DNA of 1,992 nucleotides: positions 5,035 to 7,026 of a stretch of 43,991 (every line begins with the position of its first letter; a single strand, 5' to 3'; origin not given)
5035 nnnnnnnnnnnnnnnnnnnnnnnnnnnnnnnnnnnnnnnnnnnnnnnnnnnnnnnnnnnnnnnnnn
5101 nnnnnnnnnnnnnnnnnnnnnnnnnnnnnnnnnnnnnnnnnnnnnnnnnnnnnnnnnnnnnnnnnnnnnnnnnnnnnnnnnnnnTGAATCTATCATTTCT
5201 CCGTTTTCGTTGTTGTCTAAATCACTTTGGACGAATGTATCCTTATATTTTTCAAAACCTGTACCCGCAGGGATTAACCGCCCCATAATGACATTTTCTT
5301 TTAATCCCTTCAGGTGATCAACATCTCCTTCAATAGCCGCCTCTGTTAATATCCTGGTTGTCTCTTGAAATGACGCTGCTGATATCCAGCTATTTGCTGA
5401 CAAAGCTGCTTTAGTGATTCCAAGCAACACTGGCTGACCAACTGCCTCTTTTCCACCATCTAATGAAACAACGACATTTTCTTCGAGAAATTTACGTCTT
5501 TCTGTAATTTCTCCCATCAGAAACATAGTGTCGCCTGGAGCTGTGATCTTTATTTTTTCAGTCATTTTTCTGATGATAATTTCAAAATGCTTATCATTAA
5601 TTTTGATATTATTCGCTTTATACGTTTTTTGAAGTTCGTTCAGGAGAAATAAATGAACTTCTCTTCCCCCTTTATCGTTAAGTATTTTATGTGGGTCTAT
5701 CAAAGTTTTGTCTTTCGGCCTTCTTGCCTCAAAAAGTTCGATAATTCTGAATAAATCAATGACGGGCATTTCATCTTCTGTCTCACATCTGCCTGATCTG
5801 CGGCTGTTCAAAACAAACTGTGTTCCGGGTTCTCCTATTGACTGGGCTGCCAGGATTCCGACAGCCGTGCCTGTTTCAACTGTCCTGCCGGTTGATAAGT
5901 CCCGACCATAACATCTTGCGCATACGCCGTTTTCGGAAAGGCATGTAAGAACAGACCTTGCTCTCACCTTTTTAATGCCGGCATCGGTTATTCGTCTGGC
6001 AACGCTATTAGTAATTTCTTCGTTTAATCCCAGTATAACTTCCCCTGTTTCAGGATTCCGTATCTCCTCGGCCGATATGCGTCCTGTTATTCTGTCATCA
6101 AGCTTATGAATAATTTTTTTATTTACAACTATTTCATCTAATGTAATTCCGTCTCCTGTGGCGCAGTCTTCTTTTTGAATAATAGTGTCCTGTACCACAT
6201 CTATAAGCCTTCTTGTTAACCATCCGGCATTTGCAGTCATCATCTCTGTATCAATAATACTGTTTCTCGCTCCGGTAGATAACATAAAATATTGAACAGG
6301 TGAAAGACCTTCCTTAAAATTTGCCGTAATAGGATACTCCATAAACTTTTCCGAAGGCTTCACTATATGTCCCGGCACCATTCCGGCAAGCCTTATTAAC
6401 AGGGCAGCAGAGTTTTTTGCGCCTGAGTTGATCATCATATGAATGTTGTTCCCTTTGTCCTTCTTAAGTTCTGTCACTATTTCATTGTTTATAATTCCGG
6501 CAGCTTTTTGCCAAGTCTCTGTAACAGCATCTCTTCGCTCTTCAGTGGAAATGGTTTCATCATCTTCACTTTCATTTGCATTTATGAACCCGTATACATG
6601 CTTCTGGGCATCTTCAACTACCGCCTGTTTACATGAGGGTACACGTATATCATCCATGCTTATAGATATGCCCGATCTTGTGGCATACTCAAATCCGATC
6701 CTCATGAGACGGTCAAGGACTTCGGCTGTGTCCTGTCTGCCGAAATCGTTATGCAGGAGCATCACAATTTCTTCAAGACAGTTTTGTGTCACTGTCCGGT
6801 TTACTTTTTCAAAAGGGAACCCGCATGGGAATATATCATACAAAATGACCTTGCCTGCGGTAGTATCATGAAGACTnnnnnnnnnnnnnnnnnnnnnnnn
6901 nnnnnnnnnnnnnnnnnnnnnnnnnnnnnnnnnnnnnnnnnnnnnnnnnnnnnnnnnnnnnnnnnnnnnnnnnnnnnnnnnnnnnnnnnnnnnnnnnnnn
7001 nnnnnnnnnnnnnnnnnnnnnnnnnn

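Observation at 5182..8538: Stand-alone RNA polymerase beta-prime paralog with eroded catalytic moving parts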

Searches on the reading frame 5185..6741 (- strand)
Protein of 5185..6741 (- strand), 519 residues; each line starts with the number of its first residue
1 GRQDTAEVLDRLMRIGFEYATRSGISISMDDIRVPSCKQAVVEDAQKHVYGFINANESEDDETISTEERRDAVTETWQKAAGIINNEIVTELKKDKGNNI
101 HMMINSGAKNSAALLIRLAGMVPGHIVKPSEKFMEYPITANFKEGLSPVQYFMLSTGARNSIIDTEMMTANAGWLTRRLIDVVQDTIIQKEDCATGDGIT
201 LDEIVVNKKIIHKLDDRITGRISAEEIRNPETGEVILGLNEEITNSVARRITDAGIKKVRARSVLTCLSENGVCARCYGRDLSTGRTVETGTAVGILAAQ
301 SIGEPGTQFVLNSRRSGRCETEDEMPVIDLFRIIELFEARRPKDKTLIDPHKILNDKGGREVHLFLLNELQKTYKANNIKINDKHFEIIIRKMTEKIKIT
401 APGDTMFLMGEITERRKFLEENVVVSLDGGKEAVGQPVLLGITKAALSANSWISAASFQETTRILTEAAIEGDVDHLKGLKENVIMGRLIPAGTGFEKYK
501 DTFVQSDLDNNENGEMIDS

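Call 21: find_homologous_proteins(query=window:5185-6741:-)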
Query window:5185-6741:- (519 aa): 8000 proteins with E <= 0.001 among 8000 candidates; the best 120 are listed.
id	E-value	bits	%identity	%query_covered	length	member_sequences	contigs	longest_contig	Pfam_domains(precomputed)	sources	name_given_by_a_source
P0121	7.6e-166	571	34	88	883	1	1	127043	PF04998.23,PF01333.26,PF21668.4,PF05000.23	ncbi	-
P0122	2.7e-158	546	52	98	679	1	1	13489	PF04998.23,PF00623.26,PF04983.24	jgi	-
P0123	1.4e-149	517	51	96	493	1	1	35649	PF04998.23,PF05000.23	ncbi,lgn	-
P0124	1.6e-141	491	80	55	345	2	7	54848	PF04998.23,PF04983.24,PF05000.23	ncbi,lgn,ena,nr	ncbi:bifunctional DNA-directed RNA polymerase subunit beta-beta' [bacterium BMS3Abin06]|nr:bifunctio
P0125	6.1e-137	476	44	61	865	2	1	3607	PF04998.23,PF21668.4,PF04983.24,PF05000.23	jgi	jgi:DNA-directed RNA polymerase subunit beta'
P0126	1.5e-136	474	45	61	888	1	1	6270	PF04998.23,PF01333.26,PF21668.4,PF04983.24,PF05000.23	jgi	jgi:DNA-directed RNA polymerase subunit beta'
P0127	2.0e-133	464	43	69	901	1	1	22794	PF25984.1,PF01551.30,PF04998.23,PF01333.26,PF21668.4,PF04983.24,PF05000.23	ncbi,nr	ncbi:MAG: DNA-directed RNA polymerase subunit beta', partial [Nitrospirae bacterium]|nr:DNA-directed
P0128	4.1e-133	463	42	99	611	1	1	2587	PF04998.23,PF04983.24,PF05000.23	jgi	-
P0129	4.4e-133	463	46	61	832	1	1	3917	PF04998.23,PF01333.26,PF21668.4,PF04983.24,PF05000.23,PF25917.1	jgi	jgi:DNA-directed RNA polymerase subunit beta'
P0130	3.2e-132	460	43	96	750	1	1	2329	PF04998.23,PF04983.24,PF05000.23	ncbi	ncbi:MAG TPA: DNA-directed RNA polymerase subunit beta', partial [Bacillota bacterium]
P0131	7.5e-132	459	46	61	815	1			PF25984.1,PF04998.23,PF01333.26,PF21668.4,PF04983.24,PF05000.23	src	-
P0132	1.0e-131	458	45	61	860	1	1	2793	PF25984.1,PF04998.23,PF01333.26,PF21668.4,PF04983.24,PF05000.23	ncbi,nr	ncbi:MAG: DNA-directed RNA polymerase subunit beta'', partial [Acidobacteria bacterium]|nr:DNA-direc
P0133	1.1e-131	458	43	61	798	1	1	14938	PF04998.23,PF21668.4,PF04983.24,PF05000.23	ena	-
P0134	1.5e-131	458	40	96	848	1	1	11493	PF04998.23,PF00623.26,PF04983.24,PF05000.23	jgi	-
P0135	2.2e-131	457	47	59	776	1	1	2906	PF25984.1,PF01551.30,PF04998.23,PF00364.29,PF01333.26,PF21668.4,PF05000.23,PF25917.1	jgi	jgi:DNA-directed RNA polymerase subunit beta'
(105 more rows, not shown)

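Call 22: find_encoding_contigs(protein=P0124, flank=10000, max_places=4)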
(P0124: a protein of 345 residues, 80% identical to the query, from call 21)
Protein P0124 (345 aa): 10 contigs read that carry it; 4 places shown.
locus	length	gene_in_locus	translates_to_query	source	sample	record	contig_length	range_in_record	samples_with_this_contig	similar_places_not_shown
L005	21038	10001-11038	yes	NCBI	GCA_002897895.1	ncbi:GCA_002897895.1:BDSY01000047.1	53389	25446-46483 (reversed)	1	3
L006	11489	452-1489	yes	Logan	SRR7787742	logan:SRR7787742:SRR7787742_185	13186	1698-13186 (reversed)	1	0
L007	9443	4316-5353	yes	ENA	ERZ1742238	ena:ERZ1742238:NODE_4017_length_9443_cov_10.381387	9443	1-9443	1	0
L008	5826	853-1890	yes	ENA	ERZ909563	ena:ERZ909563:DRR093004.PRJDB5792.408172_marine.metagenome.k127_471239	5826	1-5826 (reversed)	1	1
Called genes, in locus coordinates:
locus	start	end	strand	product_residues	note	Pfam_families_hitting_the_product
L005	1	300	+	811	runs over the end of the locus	PF02861:Clp_N, PF00004:AAA, PF13191:AAA_16 (weak), PF23569:NBD_SMAX1 (weak), PF17871:AAA_lid_9, PF07724:AAA_2, PF07728:AAA_5, PF10431:ClpB_D2-small, +5 more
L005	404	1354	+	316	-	PF08240:ADH_N, PF16912:Glu_dehyd_C, PF00107:ADH_zinc_N, PF13602:ADH_zinc_N_2 (weak)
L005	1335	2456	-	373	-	PF08668:HDOD (weak), PF13487:HD_5, PF01966:HD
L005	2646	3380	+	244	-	PF00994:MoCF_biosynth, PF24102:FLAD1_M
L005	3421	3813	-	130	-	PF04186:FxsA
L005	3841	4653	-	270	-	PF00459:Inositol_P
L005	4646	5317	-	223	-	PF13489:Methyltransf_23, PF13649:Methyltransf_25, PF13847:Methyltransf_31, PF08241:Methyltransf_11, PF08242:Methyltransf_12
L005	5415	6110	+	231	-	-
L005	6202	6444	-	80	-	-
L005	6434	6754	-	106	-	PF14076:DUF4258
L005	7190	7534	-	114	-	PF01934:HepT-like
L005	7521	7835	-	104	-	PF01909:NTP_transf_2, PF18765:Polbeta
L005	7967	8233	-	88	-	-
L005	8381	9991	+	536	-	PF04997:RNA_pol_Rpb1_1, PF00623:RNA_pol_Rpb1_2, PF04983:RNA_pol_Rpb1_3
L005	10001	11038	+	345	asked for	PF04983:RNA_pol_Rpb1_3, PF05000:RNA_pol_Rpb1_4, PF04998:RNA_pol_Rpb1_5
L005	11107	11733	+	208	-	PF04998:RNA_pol_Rpb1_5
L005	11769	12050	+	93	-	PF03683:UPF0175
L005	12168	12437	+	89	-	-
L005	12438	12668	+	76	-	PF07927:HicA_toxin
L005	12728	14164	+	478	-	-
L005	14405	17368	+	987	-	PF00176:SNF2-rel_dom, PF00270:DEAD, PF04851:ResIII, PF00271:Helicase_C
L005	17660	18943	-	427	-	PF13173:AAA_14, PF13635:DUF4143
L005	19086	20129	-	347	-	PF04015:DUF362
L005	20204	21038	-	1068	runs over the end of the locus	PF01704:UDPGP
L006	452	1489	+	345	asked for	PF04983:RNA_pol_Rpb1_3, PF05000:RNA_pol_Rpb1_4, PF04998:RNA_pol_Rpb1_5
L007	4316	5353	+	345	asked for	PF04983:RNA_pol_Rpb1_3, PF05000:RNA_pol_Rpb1_4, PF04998:RNA_pol_Rpb1_5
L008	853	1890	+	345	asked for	PF04983:RNA_pol_Rpb1_3, PF05000:RNA_pol_Rpb1_4, PF04998:RNA_pol_Rpb1_5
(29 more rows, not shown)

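Call 23: find_encoding_contigs(protein=P0123, flank=10000, max_places=3)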
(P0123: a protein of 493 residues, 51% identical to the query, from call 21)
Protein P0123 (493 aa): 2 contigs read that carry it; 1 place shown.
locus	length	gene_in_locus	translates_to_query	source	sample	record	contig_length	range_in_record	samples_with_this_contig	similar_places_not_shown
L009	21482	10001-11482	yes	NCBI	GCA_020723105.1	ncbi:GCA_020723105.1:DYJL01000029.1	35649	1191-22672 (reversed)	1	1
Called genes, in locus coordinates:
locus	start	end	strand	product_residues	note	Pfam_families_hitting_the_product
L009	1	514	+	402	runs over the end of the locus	PF25917:BSH_RND, PF25973:BSH_CzcB, PF25885:HH_EMRA (weak), PF25876:HH_MFP_RND, PF25954:Beta-barrel_RND_2, PF25975:CzcB_C, PF25989:YknX_C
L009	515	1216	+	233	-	PF00005:ABC_tran, PF13304:AAA_21 (faint)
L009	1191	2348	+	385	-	PF02687:FtsX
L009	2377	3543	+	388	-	PF12704:MacB_PCD, PF02687:FtsX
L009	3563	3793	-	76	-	-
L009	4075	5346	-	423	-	PF25145:NfeD1b_N, PF24961:NfeD_membrane, PF01957:NfeD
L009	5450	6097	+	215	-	PF13353:Fer4_12 (weak), PF04055:Radical_SAM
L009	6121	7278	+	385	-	PF00155:Aminotran_1_2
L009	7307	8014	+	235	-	PF00106:adh_short, PF08659:KR, PF13561:adh_short_C2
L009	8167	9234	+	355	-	PF04997:RNA_pol_Rpb1_1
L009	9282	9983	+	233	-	PF00623:RNA_pol_Rpb1_2, PF04983:RNA_pol_Rpb1_3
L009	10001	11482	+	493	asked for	PF05000:RNA_pol_Rpb1_4, PF04998:RNA_pol_Rpb1_5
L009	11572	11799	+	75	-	-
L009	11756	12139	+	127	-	PF02452:PemK_toxin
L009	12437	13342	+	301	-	-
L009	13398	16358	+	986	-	PF00176:SNF2-rel_dom, PF00270:DEAD (weak), PF04851:ResIII, PF00271:Helicase_C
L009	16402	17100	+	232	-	PF01656:CbiA, PF13500:AAA_26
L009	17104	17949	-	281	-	PF07238:PilZ, PF01880:Desulfoferrodox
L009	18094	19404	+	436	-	PF00009:GTP_EFTU, PF01926:MMR_HSR1, PF02421:FeoB_N, PF00009:GTP_EFTU, PF01926:MMR_HSR1, PF02421:FeoB_N, PF04548:AIG1 (weak), PF14714:KH_dom-like, +5 more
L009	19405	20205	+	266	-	PF03631:Virul_fac_BrkB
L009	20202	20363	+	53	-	-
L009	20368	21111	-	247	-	PF20260:PUA_4, PF04452:Methyltrans_RNA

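Call 46: search_solved_structures(query=L005:14405-17368:+, max_evalue=0.001)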
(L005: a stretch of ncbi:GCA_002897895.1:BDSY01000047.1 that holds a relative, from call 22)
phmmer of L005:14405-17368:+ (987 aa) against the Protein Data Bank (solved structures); distinct sequences matched with E-value up to 0.001: 125 (the best 60 are shown).
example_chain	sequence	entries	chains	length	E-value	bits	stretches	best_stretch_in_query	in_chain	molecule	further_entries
8so8_A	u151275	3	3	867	1.1e-33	119.6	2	32-220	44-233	RNA polymerase-associated protein RapA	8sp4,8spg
6bog_A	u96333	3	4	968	1.6e-33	119.1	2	32-219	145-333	RNA polymerase-associated protein RapA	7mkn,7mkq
7m8e_F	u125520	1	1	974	1.6e-33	119.1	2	32-219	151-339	RNA polymerase-associated protein RapA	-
4s20_K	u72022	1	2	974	1.7e-33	119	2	32-218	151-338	RNA polymerase-associated protein RapA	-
8t0l_F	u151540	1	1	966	7.2e-33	116.9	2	31-219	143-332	RNA polymerase-associated protein RapA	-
7ux9_P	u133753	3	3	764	1.5e-24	89.4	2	60-253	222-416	ATP-dependent DNA helicase DDM1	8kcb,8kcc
8wh5_K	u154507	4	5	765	1.5e-24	89.4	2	60-253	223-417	ATP-dependent DNA helicase DDM1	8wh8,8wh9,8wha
8j90_K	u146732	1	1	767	1.5e-24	89.3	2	60-253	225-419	ATP-dependent DNA helicase DDM1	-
8skz_A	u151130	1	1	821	1.8e-24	89.1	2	60-253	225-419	ATP-dependent DNA helicase DDM1,Lymphoid-specific helicase chimera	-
5jxr_A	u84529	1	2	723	5.9e-24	87.4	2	60-263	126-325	Chromatin-remodeling complex ATPase-like protein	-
6pwf_K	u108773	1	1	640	7.5e-24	87.1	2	60-263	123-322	chromatin remodeling factor ISWI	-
6iy2_O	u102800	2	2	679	1.3e-22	83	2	52-262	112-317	Transcription regulatory protein SNF2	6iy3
5hzr_A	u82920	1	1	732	1.3e-22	83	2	60-266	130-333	SNF2-family ATP dependent chromatin remodeling factor like protein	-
23cp_K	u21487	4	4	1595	1.7e-22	82.6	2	60-266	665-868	WD40 repeat-containing protein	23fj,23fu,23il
9jao_C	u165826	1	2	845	1.7e-22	82.6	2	41-253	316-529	SWI/SNF-related matrix-associated actin-dependent regulator of chromatin subfamily A conta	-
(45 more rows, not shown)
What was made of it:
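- RapA is its closest solved relative: call 46.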

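Call 47: search_protein_families(library=ncbifam, proteins=[L005:14405-17368:+, L005:12728-14164:+, L009:12437-13342:+], max_evalue=0.01)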
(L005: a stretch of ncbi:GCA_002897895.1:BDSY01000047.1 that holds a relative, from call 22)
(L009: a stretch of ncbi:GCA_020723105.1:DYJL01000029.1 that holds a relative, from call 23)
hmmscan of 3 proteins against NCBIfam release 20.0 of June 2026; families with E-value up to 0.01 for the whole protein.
L005:14405-17368:+ (987 aa): 16 families
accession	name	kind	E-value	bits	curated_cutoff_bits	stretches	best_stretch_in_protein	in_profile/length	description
NF038318.1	DISARM_DrmD_b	equivalog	9.1e-195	649.4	950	1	33-689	22-658/868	DISARM system SNF2-like helicase DrmD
NF038317.1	DISARM_DrmD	equivalog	3.9e-78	263.8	610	2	38-476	105-544/1021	DISARM system SNF2-like helicase DrmD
NF041062.1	DpdE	equivalog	1.7e-49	168.7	500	2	34-229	147-322/1048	protein DpdE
NF003426.0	PRK04914.1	equivalog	4.4e-47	160.9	576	2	31-206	144-320/959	RNA polymerase-associated protein RapA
NF042964.1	phospholipD_antiphage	equivalog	1.6e-45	155.8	1100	2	391-606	637-834/895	phospholipase D-like domain-containing anti-phage protein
NF058637.1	helic_SCO1167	equivalog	1.2e-21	76.5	1200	2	59-235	489-655/932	SCO1167/SCO6262 family helicase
NF053675.1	pilus_reg_Snf2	equivalog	1.8e-15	56.2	1100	2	60-231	605-765/1029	pilus expression-regulating Snf2 family helicase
NF041790.1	anti-phage_ZorD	equivalog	5.7e-13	47.7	1500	2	505-567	965-1030/1035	type I Zorya anti-phage system protein ZorD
NF053711.1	RNA_heli_RhlE1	exception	2.3e-05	23.3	750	1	442-570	222-347/434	RNA helicase RhlE1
NF008744.0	PRK11776.1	equivalog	4.9e-05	22.1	524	1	507-574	281-347/460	ATP-dependent RNA helicase DbpA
NF002340.1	PRK01297.1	equivalog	0.00011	21.1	564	1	452-567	237-349/372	ATP-dependent RNA helicase RhlB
NF008394.0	PRK11192.1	equivalog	0.00014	20.9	507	1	517-570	297-350/441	ATP-dependent RNA helicase SrmB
NF053631.1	RNA_helic_CshA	equivalog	0.00034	19.6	646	1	507-575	276-343/434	degradosome RNA helicase CshA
NF053636.1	DDHlcsCsdAPsy1082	equivalog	0.00075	18.1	890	1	517-565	293-341/512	DEAD/DEAH box helicase CsdA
NF003390.0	PRK04537.1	equivalog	0.0012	18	732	1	507-570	296-360/572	ATP-dependent RNA helicase RhlB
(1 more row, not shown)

L005:12728-14164:+ (478 aa): 0 families

L009:12437-13342:+ (301 aa): 0 families
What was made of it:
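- It scores far below the RapA and DrmD equivalog cut-offs (calls 46, 47).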

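Call 79: find_encoding_contigs(protein=P0122, flank=10000, max_places=3)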
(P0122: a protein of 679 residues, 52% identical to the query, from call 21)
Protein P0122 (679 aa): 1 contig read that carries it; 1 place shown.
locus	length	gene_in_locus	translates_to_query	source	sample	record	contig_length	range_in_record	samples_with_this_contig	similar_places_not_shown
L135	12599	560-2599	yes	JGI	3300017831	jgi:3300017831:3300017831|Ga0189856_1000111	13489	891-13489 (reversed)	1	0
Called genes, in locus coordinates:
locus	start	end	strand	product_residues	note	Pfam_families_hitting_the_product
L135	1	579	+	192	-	?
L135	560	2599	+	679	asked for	PF00623:RNA_pol_Rpb1_2, PF04983:RNA_pol_Rpb1_3, PF04998:RNA_pol_Rpb1_5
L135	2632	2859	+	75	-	-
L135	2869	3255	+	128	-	PF01850:PIN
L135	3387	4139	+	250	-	-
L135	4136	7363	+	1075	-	PF00176:SNF2-rel_dom, PF00271:Helicase_C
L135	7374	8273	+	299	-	PF00781:DAGK_cat, PF19279:YegS_C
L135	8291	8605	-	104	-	-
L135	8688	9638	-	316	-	PF02775:TPP_enzyme_C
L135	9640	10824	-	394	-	PF01855:POR_N, PF17147:PFOR_II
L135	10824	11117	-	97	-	PF13187:Fer4_9 (faint), PF00037:Fer4 (faint), PF12797:Fer4_2 (faint), PF13237:Fer4_10 (faint), PF14697:Fer4_21, PF12838:Fer4_7 (weak), PF12837:Fer4_6 (weak)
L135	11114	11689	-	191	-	PF01558:POR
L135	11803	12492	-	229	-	PF00027:cNMP_binding, PF13545:HTH_Crp_2, PF00325:Crp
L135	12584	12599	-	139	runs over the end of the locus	PF00376:MerR, PF13411:MerR_1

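Call 96: search_protein_families(library=padloc, proteins=[L005:12728-14164:+, L009:12437-13342:+, L135:3387-4139:+, L135:4136-7363:+], max_evalue=0.01)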
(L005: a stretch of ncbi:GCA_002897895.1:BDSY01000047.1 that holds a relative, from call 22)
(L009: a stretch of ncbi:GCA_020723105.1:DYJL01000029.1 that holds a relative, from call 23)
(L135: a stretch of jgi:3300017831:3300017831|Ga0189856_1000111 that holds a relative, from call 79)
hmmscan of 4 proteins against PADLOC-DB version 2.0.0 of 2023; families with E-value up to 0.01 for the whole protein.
L005:12728-14164:+ (478 aa): 0 families

L009:12437-13342:+ (301 aa): 2 families
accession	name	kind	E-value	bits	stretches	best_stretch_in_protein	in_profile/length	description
PDLC05050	PDC-S60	-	4.4e-13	46.4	1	120-295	5-167/906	-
PDLC05005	PDC-S35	-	1.6e-07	29.4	1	2-117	2-122/264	-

L135:3387-4139:+ (250 aa): 0 families

L135:4136-7363:+ (1075 aa): 44 families (the best 25 are shown)
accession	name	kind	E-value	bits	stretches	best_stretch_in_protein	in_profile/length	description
PDLC02619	DrmD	-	1.1e-165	551.2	1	230-775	132-656/872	DrmD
PDLC02500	BrxHI|BrxHII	-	6.6e-49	165.2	2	597-1053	518-916/933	BrxHI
PDLC02621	DrmD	-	9.1e-40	134.7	1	247-751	250-721/1040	DrmD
PDLC02504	BrxHI|BrxHII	-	1.6e-33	113.8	1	251-1022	232-949/971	BrxHII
PDLC02623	DrmD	-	1.5e-32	110.4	3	598-701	567-672/1040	DrmD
PDLC02620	DrmD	-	5.2e-30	102.1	2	600-681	525-605/1060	DrmD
PDLC00659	HmaA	-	3.7e-28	95.9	1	249-746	221-704/1176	SNF2 helicase / DEAD-box helicase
PDLC02632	DrmD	-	2e-24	84.1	1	249-674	252-647/662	DrmD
PDLC02572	DrmA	-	7.5e-24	81.7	1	244-665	242-634/1043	DrmA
PDLC00633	ZorD1|ZorD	-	8.9e-22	75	2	251-411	561-717/908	"SWI2/SNF2 helicase, Mrr-like nuclease"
PDLC02193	PLD_Helicase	-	2.2e-21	73.7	1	497-691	655-836/905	-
PDLC02634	DrmD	-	9.7e-21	71.3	1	235-681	189-611/900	DrmD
PDLC02843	DpdE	-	1.2e-20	71.1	2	597-653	607-664/1091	DpdE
PDLC02625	DrmD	-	5.4e-20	69.5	1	345-665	91-382/792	DrmD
PDLC02840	DpdE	-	2.9e-19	66.9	2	608-685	609-689/1091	DpdE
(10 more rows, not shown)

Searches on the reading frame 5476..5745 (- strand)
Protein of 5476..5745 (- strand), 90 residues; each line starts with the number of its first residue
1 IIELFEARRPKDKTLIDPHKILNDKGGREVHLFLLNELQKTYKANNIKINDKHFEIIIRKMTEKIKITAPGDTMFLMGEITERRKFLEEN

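Call 49: find_related_loci(query=A1, collection=metagenome_contigs, flank=10000)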
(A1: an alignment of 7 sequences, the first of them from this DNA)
Query A1 (90 aa) in metagenome_contigs; peptide patterns used: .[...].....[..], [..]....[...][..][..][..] (x = any residue, [..] = any of these).
600 stretches matched a pattern (row limit reached: there are more); 587 encode a relative of the query (tblastn E <= 1e-3); the best 80 are kept; 80 distinct loci.
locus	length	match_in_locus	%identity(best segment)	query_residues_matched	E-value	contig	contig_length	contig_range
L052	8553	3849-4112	44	3-90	2e-22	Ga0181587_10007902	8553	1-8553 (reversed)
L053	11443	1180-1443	43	3-90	2e-22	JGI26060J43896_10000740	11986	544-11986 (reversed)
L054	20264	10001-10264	43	3-90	3e-22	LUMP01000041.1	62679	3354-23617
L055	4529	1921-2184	44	3-90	3e-22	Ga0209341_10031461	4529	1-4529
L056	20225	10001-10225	49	16-90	5e-22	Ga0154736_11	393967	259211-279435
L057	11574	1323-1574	46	7-90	5e-22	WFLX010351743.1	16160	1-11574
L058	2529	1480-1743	44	3-90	4e-22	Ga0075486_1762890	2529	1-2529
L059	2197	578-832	45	6-90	7e-22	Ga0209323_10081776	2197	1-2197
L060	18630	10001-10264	42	3-90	9e-22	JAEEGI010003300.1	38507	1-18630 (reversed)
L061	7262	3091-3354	43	3-90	1e-21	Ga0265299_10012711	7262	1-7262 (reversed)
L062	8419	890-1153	42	3-90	1e-21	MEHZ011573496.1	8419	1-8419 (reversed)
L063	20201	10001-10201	55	17-83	2e-21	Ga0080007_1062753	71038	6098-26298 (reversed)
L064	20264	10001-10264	44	3-90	2e-21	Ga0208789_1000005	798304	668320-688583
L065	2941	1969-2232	42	3-90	2e-21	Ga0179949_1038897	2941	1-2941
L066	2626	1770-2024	45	6-90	2e-21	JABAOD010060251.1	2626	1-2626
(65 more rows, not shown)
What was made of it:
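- Tried and rejected: Metagenome scan with a paralog-specific segment (call 49).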

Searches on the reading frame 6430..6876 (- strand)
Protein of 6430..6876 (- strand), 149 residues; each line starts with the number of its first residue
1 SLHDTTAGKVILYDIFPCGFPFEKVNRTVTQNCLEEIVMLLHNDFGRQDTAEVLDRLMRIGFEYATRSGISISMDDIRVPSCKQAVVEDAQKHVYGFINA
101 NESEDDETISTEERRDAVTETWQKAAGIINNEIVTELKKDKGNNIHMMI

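Call 52: find_homologous_proteins(query=A2, max_evalue=1e-10)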
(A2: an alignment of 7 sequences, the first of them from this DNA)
Query A2 (7 sequences) (149 aa, profile of the alignment): 12 proteins with E <= 1e-10 among 1037 candidates.
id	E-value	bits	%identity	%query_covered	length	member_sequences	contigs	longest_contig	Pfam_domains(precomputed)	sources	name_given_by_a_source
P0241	1.4e-53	199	41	81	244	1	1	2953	PF00623.26,PF04983.24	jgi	jgi:DNA-directed RNA polymerase subunit beta'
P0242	1.1e-28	118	29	90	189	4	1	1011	PF04983.24,PF05000.23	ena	-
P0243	3.1e-26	110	33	83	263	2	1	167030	PF04983.24,PF05000.23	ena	-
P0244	2.0e-24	104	33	90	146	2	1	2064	PF04983.24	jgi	-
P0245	1.3e-16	79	26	80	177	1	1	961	PF04983.24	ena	-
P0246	5.4e-15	73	29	51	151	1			PF05000.23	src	-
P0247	2.7e-14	71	35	70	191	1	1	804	PF04983.24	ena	-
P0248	3.6e-14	71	29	83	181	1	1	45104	PF04983.24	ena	-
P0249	1.2e-13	69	34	63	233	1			PF04998.23,PF04983.24,PF05000.23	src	-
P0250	1.0e-12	66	34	64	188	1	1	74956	PF04998.23,PF05000.23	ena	-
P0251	3.0e-12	64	33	60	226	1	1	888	PF04998.23,PF04983.24,PF05000.23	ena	-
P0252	6.6e-12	63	31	64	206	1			PF04998.23,PF05000.23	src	-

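Call 100: find_related_loci(query=A2, collection=viral_contigs, flank=8000)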
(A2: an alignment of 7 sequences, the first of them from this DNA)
Query A2 (149 aa) in viral_contigs; peptide patterns used: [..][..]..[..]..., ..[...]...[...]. (x = any residue, [..] = any of these).
33 stretches matched a pattern, but none encodes a relative of the query by tblastn (E <= 1e-3).
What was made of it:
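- Tried and rejected: A paralog-specific scan of IMG/VR found nothing (call 100).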
